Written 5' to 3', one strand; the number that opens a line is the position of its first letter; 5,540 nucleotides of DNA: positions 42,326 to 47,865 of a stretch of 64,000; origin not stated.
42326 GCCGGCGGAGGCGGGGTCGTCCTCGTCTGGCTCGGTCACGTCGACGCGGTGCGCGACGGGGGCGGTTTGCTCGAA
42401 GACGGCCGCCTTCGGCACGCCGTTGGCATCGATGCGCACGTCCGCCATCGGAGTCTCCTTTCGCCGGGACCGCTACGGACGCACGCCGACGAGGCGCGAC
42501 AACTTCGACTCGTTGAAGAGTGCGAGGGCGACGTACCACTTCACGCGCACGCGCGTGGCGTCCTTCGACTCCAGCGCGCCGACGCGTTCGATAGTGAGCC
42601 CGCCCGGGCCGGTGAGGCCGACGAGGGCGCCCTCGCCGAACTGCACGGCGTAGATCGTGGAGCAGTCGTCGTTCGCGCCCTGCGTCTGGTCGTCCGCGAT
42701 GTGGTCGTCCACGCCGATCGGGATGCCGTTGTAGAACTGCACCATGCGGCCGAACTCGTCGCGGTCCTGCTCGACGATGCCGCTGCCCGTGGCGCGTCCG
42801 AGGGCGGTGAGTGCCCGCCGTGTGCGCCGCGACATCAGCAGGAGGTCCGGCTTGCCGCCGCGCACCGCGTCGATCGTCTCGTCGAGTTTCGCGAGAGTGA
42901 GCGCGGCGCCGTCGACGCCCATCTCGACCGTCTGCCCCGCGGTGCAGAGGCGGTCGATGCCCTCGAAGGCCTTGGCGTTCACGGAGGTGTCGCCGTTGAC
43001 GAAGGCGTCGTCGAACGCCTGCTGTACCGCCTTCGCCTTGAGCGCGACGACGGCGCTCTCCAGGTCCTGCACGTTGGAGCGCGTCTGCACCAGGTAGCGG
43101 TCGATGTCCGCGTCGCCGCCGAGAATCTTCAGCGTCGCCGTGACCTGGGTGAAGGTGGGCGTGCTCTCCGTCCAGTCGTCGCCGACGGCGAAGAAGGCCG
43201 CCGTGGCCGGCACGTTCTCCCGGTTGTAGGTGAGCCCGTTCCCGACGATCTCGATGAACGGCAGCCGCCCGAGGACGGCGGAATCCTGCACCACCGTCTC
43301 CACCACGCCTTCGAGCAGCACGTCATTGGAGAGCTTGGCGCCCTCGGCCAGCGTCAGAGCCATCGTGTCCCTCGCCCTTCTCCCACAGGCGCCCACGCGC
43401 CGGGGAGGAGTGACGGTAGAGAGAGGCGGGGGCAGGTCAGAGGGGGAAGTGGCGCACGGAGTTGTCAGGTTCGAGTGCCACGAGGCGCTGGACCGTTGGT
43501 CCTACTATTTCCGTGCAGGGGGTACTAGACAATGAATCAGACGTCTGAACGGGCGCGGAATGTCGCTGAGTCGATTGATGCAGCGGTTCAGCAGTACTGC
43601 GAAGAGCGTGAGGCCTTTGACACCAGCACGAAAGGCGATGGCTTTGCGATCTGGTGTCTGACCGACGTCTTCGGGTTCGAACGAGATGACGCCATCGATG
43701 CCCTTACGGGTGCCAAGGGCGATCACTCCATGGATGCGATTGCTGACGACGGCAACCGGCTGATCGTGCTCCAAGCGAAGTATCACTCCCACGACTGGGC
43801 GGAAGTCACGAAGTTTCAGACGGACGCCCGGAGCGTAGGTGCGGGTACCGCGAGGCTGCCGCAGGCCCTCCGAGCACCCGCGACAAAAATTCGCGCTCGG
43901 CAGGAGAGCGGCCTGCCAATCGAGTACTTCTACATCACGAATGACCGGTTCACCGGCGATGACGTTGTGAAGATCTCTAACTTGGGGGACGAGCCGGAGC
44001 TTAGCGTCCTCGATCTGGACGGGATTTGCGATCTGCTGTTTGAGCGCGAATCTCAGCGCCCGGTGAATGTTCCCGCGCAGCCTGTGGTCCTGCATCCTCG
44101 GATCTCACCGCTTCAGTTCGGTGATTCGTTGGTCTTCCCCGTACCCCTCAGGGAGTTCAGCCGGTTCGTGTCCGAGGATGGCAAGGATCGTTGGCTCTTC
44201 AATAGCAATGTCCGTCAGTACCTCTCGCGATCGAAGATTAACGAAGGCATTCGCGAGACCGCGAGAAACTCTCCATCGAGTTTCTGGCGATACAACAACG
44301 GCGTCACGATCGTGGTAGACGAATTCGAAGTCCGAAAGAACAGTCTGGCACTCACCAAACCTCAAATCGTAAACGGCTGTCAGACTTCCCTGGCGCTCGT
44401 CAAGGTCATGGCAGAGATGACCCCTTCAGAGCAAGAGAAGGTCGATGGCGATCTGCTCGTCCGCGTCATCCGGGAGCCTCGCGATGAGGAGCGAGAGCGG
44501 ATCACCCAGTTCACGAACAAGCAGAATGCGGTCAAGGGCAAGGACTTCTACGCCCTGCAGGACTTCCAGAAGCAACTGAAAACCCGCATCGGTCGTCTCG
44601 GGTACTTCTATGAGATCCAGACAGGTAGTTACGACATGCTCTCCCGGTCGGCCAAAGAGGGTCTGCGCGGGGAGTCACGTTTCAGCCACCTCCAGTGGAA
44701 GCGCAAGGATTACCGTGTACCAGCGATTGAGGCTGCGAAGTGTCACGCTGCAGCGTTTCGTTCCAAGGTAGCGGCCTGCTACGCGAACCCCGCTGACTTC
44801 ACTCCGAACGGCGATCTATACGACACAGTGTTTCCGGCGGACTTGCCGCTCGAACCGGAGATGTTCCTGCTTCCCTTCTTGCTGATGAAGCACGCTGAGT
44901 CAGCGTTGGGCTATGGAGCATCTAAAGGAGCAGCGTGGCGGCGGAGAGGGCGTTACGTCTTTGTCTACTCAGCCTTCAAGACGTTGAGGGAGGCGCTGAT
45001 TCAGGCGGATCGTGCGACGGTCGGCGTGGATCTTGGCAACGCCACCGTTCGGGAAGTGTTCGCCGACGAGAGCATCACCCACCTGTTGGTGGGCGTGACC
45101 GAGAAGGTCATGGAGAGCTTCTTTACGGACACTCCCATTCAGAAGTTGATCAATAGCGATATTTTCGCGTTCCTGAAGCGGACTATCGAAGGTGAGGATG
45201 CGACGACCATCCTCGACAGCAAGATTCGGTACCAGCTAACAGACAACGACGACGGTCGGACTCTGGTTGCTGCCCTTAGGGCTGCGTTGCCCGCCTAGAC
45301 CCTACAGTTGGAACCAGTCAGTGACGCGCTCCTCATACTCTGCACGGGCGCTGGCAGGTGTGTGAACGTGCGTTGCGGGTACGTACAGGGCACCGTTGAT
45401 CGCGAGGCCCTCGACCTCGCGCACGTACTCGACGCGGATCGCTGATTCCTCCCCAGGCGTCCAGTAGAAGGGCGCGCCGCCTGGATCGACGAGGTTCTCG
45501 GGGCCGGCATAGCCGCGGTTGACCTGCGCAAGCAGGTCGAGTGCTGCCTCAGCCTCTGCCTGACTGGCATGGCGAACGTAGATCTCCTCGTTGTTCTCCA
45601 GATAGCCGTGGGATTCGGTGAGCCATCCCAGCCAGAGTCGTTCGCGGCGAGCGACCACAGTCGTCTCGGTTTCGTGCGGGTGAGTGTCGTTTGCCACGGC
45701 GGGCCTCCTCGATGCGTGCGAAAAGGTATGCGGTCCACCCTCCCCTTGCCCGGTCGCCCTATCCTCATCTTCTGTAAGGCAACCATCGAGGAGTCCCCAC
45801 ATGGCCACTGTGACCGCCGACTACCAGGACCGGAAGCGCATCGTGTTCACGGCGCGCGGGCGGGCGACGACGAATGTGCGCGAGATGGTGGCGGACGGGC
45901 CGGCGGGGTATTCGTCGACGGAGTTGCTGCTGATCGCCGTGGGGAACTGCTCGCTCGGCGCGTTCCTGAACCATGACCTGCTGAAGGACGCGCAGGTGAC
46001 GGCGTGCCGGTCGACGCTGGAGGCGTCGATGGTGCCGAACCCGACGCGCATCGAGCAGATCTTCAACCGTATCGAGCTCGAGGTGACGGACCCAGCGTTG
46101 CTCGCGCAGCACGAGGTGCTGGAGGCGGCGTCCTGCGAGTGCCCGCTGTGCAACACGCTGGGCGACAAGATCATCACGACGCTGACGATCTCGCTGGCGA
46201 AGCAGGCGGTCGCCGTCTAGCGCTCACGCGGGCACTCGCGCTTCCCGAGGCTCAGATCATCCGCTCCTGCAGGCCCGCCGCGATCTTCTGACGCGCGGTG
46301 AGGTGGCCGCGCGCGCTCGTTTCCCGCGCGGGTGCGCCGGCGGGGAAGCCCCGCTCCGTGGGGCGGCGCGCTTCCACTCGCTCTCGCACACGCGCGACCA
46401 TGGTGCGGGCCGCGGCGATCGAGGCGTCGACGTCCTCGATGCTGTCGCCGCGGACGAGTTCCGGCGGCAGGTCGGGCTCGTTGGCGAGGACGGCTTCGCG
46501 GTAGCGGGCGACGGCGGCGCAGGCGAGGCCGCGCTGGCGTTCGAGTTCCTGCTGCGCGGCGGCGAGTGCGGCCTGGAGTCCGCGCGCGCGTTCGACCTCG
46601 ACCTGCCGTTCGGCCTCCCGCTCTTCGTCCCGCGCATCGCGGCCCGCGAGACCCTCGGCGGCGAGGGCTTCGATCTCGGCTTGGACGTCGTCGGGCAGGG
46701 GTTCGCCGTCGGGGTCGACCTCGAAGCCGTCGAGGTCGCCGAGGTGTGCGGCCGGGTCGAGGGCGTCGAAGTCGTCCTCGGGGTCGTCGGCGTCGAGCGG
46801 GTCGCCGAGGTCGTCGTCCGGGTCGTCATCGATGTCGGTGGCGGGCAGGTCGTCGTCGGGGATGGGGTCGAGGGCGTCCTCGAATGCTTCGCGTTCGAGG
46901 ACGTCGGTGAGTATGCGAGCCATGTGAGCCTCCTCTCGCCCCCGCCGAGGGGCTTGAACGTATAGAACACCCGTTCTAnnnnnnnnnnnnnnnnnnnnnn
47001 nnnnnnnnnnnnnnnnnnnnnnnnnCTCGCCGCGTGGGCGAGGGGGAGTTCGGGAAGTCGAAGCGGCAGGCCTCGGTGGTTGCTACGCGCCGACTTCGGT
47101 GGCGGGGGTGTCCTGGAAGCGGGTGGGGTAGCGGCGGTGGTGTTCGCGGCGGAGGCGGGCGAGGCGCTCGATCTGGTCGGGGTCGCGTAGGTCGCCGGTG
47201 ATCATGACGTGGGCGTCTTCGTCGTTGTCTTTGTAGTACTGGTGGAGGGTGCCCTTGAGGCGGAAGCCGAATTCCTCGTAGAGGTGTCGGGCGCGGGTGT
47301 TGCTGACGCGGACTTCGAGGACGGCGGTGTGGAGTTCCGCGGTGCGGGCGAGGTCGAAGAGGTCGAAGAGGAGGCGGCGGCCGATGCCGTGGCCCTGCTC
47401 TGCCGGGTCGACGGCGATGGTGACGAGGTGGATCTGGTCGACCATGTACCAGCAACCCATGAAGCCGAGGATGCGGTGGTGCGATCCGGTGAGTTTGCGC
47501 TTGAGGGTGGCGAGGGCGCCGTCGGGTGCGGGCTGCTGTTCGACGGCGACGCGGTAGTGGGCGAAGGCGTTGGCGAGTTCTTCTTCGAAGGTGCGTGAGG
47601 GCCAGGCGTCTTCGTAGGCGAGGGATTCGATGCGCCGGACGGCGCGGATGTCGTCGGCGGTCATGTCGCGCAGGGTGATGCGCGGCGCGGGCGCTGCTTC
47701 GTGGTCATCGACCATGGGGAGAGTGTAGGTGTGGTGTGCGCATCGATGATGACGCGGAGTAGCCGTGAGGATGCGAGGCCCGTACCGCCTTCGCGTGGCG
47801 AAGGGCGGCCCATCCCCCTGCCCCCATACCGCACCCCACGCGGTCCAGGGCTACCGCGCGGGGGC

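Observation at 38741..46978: SOS-box-fronted head/tail half lacking tail tube, tape measure, protease and lysis genes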

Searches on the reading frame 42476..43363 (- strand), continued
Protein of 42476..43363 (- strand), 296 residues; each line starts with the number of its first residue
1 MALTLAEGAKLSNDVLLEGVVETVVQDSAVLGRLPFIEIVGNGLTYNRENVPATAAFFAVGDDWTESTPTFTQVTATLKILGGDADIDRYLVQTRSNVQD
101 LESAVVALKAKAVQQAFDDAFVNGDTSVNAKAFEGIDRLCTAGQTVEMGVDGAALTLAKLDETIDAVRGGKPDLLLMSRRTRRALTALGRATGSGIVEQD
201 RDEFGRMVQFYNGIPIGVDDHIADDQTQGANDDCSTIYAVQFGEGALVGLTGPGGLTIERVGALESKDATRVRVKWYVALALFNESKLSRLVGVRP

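Call 29: find_related_loci(query=A1, collection=viral_contigs, flank=10000)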
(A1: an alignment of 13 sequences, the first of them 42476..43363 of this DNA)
Query A1 (296 aa) in viral_contigs; peptide patterns used: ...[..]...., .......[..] (x = any residue, [..] = any of these).
600 stretches matched a pattern (row limit reached: there are more); 566 encode a relative of the query (tblastn E <= 1e-3); the best 80 are kept; 80 distinct loci.
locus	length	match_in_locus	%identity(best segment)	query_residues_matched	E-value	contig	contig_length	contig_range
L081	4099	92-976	78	1-295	7e-155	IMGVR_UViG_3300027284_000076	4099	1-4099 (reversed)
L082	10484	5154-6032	72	3-296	5e-145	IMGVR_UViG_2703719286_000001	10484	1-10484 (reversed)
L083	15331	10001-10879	72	3-296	1e-144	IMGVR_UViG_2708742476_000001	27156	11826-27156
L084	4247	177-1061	70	1-296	3e-143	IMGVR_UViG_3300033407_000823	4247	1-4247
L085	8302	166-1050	70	1-296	1e-140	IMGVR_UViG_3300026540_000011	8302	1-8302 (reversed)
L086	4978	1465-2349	69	1-296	5e-142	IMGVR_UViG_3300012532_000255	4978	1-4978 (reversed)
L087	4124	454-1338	70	1-296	1e-143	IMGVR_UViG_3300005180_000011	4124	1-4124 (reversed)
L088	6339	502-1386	69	1-296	2e-140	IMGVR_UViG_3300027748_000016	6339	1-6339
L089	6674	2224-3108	69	1-296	6e-140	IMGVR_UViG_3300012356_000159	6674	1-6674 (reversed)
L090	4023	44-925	67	1-295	7e-139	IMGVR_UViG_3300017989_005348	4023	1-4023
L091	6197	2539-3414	63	1-295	2e-125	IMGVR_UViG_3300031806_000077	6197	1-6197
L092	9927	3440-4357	60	1-295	3e-121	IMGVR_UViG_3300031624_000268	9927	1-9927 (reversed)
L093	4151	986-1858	60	1-296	1e-120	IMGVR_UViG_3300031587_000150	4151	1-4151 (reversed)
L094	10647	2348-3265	59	1-295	7e-119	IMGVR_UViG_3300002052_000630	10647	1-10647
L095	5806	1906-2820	61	1-295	4e-119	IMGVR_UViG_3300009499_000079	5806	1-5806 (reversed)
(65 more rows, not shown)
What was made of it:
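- IMG/VR tools flag the fragments as viral (call 29).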

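Call 85: search_protein_families(library=pfam, max_evalue=0.001, proteins=[L016:101-1270:+, L016:1287-2399:+, L016:2782-4161:-, L016:4408-4725:+, L016:11313-12110:+, L016:15452-15898:-, L016:15903-16877:-, L016:16882-17520:-, L016:17495-18589:-, L068:7386-7769:+])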
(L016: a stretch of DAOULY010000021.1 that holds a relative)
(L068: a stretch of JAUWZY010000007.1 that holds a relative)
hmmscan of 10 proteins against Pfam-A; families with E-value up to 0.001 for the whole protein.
L016:101-1270:+ (390 aa): 3 families
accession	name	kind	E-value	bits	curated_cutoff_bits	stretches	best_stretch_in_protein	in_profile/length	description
PF00441.29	Acyl-CoA_dh_1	-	1.2e-26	94.1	22.4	1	230-383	1-148/150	Acyl-CoA dehydrogenase, C-terminal domain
PF02771.21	Acyl-CoA_dh_N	-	6.4e-25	88.2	22.9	1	6-120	1-113/113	Acyl-CoA dehydrogenase, N-terminal domain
PF02770.24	Acyl-CoA_dh_M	-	6.1e-22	78.1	33.3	1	124-217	1-96/97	Acyl-CoA dehydrogenase, middle domain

L016:1287-2399:+ (371 aa): 4 families
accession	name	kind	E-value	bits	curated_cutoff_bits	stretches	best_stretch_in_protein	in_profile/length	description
PF00441.29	Acyl-CoA_dh_1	-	7.5e-35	120.7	22.4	1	221-369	1-149/150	Acyl-CoA dehydrogenase, C-terminal domain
PF02771.21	Acyl-CoA_dh_N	-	1.6e-30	106.2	22.9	1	6-118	1-113/113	Acyl-CoA dehydrogenase, N-terminal domain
PF02770.24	Acyl-CoA_dh_M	-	1.8e-14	54.1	33.3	1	123-209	2-97/97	Acyl-CoA dehydrogenase, middle domain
PF08028.16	Acyl-CoA_dh_2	-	5.6e-13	49.8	22.7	1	238-352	3-127/134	Acyl-CoA dehydrogenase, C-terminal domain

L016:2782-4161:- (460 aa): 1 family
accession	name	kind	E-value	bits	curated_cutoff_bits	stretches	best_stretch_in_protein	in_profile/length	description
PF20573.4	DUF6782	-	0.00058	19.6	27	1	68-199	27-149/241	Putative metallopeptidase family (DUF6782)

L016:4408-4725:+ (106 aa): 0 families

L016:11313-12110:+ (266 aa): 0 families

L016:15452-15898:- (149 aa): 1 family
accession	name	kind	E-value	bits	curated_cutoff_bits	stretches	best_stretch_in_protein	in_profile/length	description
PF01967.27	MoaC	-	8.1e-59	197.9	27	1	6-141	1-136/136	MoaC family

L016:15903-16877:- (325 aa): 3 families
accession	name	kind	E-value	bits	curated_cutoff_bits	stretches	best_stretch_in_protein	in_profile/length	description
PF04055.27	Radical_SAM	-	1.1e-36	126.9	29.5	1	17-178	1-165/166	Radical SAM superfamily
PF06463.18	Mob_synth_C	-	7.4e-34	116.9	37.4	1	185-308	2-127/128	Molybdenum Cofactor Synthesis C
PF13353.11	Fer4_12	-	7.5e-06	26.7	22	1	21-127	13-118/137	4Fe-4S single cluster domain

L016:16882-17520:- (213 aa): 1 family
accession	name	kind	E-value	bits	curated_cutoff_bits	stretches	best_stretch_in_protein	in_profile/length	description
PF01725.21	Ham1p_like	-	5.7e-61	206.1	22.5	1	11-202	1-183/186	Ham1 family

L016:17495-18589:- (365 aa): 1 family
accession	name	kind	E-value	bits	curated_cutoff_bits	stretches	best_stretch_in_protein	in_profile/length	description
PF01950.21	FBPase_3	-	1.2e-183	610.7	25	1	2-361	1-360/361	Fructose-1,6-bisphosphatase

L068:7386-7769:+ (128 aa): 0 families

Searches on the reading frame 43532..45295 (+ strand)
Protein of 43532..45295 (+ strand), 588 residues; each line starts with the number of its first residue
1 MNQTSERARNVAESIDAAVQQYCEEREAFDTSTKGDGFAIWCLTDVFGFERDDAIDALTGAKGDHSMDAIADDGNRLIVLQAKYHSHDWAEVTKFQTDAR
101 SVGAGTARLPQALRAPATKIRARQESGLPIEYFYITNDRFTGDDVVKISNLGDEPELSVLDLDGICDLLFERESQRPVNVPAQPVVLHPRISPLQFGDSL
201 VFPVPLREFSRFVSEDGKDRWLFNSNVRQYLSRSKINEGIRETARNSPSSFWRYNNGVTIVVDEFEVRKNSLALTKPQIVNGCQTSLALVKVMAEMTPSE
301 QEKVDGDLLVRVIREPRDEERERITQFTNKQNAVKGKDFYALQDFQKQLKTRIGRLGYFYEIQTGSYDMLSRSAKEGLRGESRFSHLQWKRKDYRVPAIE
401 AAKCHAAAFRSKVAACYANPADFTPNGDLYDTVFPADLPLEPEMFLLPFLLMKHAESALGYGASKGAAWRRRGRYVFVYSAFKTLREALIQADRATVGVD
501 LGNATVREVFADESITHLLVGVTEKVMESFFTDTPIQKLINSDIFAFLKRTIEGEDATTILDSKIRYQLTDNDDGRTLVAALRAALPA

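Call 11: search_protein_families(library=pfam, max_evalue=0.01, proteins=[window:43532-45295:+])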
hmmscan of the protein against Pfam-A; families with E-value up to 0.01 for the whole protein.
window:43532-45295:+ (588 aa): 1 family
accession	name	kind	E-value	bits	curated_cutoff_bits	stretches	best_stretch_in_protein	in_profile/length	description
PF10592.14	AIPR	-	4.1e-37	128.9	25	1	223-434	1-227/308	AIPR protein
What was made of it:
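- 43532..45298 (+): AbiU/AIPR abortive-infection gene; low-GC insertion between scaffold and capsid genes. PF10592 4e-37 (call 11).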

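Call 12: search_protein_families(library=phrogs, max_evalue=0.01, proteins=[window:43532-45295:+])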
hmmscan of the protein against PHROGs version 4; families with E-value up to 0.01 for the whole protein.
window:43532-45295:+ (588 aa): 3 families
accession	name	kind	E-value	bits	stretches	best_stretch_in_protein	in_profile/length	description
phrog_1841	-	moron, auxiliary metabolic gene and host takeover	2.2e-45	156.7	1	208-368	231-392/567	Abi alpha-like abortive infection mechanism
phrog_31871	-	unknown function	3e-18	67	1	249-375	19-146/328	-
phrog_5866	-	unknown function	0.0082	17.3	0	449-481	39-71/98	-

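Call 104: search_protein_families(library=padloc, max_evalue=0.001, proteins=[window:43532-45295:+])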
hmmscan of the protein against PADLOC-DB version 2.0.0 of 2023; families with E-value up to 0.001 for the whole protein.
window:43532-45295:+ (588 aa): 2 families
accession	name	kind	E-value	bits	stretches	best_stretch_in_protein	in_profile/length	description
PDLC02357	AbiU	-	1.3e-45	154.6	1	190-369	210-384/537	AbiU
PDLC02207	MzaE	-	4e-13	46.8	1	208-375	231-416/598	-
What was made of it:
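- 43532..45298 (+): PADLOC AbiU 1.3e-45 (call 104).
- A defence gene (AbiU) has been inserted within the cluster (call 104).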

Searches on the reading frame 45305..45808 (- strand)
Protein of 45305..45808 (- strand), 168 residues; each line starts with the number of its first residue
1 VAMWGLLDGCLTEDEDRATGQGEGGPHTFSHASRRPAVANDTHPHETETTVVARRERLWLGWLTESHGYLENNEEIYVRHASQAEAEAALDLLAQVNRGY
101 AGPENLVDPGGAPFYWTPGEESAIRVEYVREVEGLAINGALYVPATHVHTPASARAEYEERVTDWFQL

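Call 104: search_protein_families(library=padloc, max_evalue=0.001, proteins=[window:45305-45808:-])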
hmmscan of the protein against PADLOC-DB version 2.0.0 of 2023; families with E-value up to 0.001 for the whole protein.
window:45305-45808:- (168 aa): 0 families
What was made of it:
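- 45302..45808 (-): 168-aa ORF of unknown function inside the island. No PADLOC hit (call 104).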

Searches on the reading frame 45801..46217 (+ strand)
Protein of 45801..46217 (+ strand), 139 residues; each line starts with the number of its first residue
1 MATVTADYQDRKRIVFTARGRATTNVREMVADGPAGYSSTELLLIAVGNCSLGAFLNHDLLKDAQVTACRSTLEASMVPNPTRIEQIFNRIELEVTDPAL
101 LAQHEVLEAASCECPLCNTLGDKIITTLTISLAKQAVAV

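Call 11: search_protein_families(library=pfam, max_evalue=0.01, proteins=[window:45801-46217:+])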
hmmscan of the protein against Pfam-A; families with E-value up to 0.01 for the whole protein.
window:45801-46217:+ (139 aa): 1 family
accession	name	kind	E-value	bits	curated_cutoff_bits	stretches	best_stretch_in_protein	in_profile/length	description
PF02566.24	OsmC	-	7.8e-07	29.9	27.5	1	35-127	4-98/100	OsmC-like protein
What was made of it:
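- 45801..46220 (+): OsmC-like gene; part of the inserted island, not of the particle system. PF02566 (call 11).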

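Call 12: search_protein_families(library=phrogs, max_evalue=0.01, proteins=[window:45801-46217:+])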
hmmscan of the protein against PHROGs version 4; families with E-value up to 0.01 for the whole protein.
window:45801-46217:+ (139 aa): 0 families

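Call 104: search_protein_families(library=padloc, max_evalue=0.001, proteins=[window:45801-46217:+])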
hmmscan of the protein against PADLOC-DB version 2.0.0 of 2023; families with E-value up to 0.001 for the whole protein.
window:45801-46217:+ (139 aa): 0 families

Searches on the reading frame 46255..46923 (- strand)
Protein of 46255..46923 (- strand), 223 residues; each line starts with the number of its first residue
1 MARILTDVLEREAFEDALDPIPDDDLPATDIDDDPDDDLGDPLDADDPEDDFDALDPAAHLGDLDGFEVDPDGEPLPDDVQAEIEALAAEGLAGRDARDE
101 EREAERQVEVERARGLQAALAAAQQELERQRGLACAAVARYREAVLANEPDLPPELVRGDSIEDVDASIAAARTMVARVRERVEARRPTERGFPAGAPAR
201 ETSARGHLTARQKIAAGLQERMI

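Call 11: search_protein_families(library=pfam, max_evalue=0.01, proteins=[window:46255-46923:-])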
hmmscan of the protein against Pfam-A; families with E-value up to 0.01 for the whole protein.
window:46255-46923:- (223 aa): 0 families

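Call 12: search_protein_families(library=phrogs, max_evalue=0.01, proteins=[window:46255-46923:-])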
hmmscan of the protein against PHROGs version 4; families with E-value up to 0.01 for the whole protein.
window:46255-46923:- (223 aa): 1 family
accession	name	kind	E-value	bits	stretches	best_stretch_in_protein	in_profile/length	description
phrog_1793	-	head and packaging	0.007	17.5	1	65-207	29-171/193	head scaffolding protein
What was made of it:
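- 46252..46923 (-): Scaffold-like protein, 223 aa: acidic N-terminus, coiled coil, conserved C-terminus. Weak phrog_1793 head scaffolding hit, E 0.007 (call 12).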

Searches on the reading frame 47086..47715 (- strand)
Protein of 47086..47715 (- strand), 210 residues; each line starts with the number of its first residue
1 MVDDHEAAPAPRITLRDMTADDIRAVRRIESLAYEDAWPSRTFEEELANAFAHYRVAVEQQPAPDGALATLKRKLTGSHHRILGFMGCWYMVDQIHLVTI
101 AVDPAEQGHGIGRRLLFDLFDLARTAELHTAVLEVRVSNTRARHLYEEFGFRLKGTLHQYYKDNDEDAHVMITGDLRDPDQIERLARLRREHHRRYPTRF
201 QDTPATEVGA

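Call 11: search_protein_families(library=pfam, max_evalue=0.01, proteins=[window:47086-47715:-])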
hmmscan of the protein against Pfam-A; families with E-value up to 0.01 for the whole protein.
window:47086-47715:- (210 aa): 7 families
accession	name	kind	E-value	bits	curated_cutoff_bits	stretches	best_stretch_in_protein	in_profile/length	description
PF00583.31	Acetyltransf_1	-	3.4e-16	60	20.7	1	25-151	3-116/116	Acetyltransferase (GNAT) family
PF13508.13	Acetyltransf_7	-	1.9e-11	44.6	27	1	80-152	12-83/84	Acetyltransferase (GNAT) domain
PF13673.13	Acetyltransf_10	-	3.1e-10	40.5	23.6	1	84-153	44-109/128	Acetyltransferase (GNAT) domain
PF08445.16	FR47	-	5.6e-07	29.9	22.1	1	96-154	23-80/86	FR47-like protein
PF13302.13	Acetyltransf_3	-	6.6e-07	30.5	25.4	1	12-152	1-138/138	Acetyltransferase (GNAT) domain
PF13420.13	Acetyltransf_4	-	0.001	19.5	24.3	1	103-171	85-154/155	Acetyltransferase (GNAT) domain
PF13523.12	Acetyltransf_8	-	0.0025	17.9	27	1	103-156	88-142/145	Acetyltransferase (GNAT) domain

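Call 12: search_protein_families(library=phrogs, max_evalue=0.01, proteins=[window:47086-47715:-])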
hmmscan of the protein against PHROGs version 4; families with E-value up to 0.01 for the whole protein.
window:47086-47715:- (210 aa): 7 families
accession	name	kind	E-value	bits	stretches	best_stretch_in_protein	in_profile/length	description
phrog_1249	-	other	4.6e-17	63.3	1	12-171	7-169/180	acetyltransferase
phrog_3810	-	other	3.7e-10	41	1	81-154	70-145/155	acetyltransferase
phrog_8663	-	unknown function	1.5e-06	28.4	1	79-156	203-282/314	-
phrog_13728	-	other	4.5e-05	24.4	1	94-167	68-138/144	acetyltransferase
phrog_1758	-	other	0.00029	21.8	1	90-164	95-168/184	acetyltransferase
phrog_21214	-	other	0.00058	20.9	1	80-152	62-123/129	acetyltransferase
phrog_4470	-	moron, auxiliary metabolic gene and host takeover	0.0027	18.6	1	113-173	68-129/146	acyl-CoA N-acyltransferase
